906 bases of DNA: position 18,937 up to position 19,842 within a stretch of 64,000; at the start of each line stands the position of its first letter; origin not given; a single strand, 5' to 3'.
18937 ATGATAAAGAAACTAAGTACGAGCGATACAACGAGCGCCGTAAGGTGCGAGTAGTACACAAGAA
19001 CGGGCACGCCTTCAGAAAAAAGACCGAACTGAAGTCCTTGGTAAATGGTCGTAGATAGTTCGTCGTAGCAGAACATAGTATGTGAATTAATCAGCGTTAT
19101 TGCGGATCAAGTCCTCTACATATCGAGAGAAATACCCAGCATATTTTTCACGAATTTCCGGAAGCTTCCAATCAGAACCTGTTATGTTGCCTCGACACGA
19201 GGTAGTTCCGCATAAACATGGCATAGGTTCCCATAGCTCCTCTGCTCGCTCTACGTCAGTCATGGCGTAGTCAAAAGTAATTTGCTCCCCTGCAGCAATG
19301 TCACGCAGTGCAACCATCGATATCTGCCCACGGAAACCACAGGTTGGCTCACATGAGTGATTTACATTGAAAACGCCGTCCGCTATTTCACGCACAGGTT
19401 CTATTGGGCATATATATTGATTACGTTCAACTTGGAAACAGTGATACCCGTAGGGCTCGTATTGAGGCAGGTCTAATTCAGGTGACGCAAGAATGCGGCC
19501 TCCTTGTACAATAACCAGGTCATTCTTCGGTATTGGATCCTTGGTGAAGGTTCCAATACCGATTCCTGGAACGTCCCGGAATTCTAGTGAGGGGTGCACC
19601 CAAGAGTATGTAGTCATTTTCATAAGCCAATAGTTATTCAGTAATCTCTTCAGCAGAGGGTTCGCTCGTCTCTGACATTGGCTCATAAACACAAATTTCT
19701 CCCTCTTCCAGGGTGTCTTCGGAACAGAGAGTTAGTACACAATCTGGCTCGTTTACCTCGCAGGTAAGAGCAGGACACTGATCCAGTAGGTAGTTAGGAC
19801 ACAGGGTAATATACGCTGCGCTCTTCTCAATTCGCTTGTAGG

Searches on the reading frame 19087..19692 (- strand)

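Call 7: search_protein_families(library=pfam, proteins=[window:19087-19692:-], max_evalue=0.001)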
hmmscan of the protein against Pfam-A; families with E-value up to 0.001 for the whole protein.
window:19087-19692:- (201 aa): 1 family
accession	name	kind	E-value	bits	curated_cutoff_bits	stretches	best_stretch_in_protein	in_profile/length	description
PF00856.33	SET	-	5.3e-12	46.5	22.4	1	45-142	1-104/105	SET domain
